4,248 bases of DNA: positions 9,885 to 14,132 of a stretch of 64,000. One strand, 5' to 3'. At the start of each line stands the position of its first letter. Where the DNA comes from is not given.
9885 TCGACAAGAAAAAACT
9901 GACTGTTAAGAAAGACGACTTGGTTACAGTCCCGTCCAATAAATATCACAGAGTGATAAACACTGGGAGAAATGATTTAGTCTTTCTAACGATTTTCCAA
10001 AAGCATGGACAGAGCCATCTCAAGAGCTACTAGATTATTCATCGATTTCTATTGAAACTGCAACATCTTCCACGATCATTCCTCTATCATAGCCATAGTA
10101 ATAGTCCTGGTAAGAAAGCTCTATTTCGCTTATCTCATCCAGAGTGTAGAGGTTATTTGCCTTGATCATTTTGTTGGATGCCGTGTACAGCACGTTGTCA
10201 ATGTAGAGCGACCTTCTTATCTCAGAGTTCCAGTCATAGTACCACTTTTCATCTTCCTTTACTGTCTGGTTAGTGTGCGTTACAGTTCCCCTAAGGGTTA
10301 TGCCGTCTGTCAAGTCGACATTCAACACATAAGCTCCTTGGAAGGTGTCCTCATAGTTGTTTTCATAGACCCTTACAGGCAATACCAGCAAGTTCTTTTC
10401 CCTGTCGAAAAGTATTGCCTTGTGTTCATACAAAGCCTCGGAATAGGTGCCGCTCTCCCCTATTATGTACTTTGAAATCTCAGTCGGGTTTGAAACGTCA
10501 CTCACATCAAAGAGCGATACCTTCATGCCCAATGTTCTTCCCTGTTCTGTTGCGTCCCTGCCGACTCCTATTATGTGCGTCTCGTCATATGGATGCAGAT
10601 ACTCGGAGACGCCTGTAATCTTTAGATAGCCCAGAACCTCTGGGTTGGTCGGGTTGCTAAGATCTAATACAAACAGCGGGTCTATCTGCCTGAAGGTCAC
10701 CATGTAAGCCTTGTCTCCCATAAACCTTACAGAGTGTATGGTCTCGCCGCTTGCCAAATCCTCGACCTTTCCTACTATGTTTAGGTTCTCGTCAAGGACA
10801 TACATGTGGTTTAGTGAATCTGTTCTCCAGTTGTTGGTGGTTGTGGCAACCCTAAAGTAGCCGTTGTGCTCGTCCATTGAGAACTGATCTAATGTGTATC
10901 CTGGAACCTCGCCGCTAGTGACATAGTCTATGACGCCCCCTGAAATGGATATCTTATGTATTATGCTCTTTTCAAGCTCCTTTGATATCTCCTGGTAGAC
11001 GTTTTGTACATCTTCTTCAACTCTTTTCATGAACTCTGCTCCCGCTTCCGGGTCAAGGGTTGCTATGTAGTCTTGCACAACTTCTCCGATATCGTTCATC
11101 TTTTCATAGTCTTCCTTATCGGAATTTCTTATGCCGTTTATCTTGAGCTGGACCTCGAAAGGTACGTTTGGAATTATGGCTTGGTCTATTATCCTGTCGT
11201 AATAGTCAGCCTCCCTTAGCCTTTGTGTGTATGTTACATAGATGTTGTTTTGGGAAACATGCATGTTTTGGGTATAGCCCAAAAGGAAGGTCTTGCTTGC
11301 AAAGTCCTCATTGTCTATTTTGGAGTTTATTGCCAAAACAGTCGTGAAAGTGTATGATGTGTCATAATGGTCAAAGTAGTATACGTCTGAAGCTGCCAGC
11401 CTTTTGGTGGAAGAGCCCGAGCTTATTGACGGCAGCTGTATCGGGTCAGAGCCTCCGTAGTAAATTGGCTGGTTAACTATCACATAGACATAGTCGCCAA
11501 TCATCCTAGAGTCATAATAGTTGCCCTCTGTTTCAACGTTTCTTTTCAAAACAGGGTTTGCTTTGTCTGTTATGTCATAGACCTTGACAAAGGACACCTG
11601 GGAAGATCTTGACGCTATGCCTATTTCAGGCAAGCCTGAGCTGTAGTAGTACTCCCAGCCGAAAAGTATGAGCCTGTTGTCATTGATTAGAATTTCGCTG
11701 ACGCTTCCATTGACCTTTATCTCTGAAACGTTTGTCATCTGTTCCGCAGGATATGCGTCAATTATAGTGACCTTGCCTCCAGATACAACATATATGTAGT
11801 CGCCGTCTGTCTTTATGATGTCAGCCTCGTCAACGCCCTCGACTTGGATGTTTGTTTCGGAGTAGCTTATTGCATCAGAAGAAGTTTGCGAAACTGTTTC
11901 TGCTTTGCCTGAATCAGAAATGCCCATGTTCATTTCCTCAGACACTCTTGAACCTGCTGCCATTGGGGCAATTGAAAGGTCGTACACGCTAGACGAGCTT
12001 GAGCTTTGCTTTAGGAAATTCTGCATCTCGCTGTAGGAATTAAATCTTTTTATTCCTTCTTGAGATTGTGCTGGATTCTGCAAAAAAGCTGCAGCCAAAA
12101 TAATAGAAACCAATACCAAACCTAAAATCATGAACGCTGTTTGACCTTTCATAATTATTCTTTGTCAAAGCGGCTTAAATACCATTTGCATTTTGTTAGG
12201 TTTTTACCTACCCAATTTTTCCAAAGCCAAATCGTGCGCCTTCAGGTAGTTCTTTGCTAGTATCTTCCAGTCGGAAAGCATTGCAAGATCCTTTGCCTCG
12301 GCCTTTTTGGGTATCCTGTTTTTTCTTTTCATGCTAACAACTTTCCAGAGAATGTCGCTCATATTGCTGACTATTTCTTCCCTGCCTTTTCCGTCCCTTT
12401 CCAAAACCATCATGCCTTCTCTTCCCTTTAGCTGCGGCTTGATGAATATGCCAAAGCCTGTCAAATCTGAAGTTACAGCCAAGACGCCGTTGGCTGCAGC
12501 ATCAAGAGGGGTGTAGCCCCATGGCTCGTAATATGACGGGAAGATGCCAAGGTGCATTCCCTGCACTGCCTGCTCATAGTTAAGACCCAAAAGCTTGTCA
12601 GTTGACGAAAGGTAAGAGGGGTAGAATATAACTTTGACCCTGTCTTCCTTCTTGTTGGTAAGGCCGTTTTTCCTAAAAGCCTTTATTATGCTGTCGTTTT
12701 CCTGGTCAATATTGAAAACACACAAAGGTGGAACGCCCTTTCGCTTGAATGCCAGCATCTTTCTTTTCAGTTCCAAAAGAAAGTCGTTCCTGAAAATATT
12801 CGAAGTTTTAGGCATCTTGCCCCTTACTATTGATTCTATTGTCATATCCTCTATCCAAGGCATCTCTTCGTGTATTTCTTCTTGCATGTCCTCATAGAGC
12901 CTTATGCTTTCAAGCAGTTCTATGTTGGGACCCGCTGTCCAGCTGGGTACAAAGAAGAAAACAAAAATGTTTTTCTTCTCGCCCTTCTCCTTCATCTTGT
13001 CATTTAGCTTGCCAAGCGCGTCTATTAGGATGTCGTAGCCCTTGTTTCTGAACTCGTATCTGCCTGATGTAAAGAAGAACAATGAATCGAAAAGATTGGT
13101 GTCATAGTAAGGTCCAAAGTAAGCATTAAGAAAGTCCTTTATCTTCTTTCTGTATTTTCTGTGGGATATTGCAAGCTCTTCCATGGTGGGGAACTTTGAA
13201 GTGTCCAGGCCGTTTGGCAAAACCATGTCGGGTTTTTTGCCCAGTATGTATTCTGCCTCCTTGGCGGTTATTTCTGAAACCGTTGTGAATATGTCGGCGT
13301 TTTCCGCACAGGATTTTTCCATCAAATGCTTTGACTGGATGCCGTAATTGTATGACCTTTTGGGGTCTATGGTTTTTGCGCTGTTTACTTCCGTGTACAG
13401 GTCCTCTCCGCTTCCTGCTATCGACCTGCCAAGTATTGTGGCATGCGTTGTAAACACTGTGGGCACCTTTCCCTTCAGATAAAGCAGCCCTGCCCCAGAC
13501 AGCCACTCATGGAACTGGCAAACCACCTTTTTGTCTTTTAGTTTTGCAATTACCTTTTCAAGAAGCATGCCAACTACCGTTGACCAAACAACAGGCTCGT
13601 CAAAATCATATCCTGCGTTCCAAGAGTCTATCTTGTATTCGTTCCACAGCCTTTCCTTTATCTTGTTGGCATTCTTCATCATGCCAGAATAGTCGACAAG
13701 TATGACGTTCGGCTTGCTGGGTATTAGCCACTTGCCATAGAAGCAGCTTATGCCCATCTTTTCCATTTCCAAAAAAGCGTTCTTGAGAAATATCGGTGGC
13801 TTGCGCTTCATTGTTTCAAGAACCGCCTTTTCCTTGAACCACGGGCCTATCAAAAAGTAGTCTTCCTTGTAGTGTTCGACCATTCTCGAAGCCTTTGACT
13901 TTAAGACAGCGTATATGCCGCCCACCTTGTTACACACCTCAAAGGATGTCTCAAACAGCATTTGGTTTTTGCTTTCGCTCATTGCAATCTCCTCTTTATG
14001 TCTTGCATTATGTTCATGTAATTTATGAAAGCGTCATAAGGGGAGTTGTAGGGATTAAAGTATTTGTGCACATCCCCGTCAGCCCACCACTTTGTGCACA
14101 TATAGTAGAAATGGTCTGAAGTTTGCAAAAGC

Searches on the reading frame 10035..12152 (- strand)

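Call 66: search_protein_families(library=pfam, proteins=[window:10035-12152:-], max_evalue=0.00001)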
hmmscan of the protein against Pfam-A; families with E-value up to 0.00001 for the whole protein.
window:10035-12152:- (705 aa): 1 family
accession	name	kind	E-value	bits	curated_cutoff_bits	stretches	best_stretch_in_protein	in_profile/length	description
PF09826.15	Beta_propel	-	5.8e-165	550.3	22.4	1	97-670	1-494/495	Beta propeller domain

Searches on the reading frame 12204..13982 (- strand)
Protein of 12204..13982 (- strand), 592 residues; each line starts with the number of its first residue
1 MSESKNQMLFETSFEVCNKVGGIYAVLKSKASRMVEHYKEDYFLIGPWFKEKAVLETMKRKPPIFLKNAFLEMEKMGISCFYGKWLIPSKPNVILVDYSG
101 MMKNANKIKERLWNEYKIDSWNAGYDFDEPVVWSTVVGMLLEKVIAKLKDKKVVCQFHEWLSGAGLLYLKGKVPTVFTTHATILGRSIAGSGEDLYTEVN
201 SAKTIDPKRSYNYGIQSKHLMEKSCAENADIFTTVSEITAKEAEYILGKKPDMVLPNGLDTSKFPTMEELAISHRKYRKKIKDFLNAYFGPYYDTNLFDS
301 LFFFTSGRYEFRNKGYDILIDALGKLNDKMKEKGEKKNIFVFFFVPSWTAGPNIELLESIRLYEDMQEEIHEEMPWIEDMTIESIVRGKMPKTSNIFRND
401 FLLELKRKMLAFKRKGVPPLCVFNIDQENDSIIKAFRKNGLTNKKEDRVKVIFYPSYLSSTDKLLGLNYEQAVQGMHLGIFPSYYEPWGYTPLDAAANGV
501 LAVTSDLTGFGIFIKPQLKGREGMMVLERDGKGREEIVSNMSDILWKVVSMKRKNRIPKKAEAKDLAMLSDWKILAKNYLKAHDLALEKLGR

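Call 66: search_protein_families(library=pfam, proteins=[window:12204-13982:-], max_evalue=0.00001)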
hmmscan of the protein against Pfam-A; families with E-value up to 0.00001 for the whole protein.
window:12204-13982:- (592 aa): 3 families
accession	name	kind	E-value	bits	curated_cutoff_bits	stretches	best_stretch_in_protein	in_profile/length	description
PF05693.19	Glycogen_syn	-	1.2e-150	503.6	27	1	11-589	1-585/639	Glycogen synthase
PF00534.26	Glycos_transf_1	-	1.1e-06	28.7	26.4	0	475-516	92-133/172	Glycosyl transferases group 1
PF13439.12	Glyco_transf_4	-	6.9e-06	26.6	28.5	0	153-262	75-169/170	Glycosyltransferase Family 4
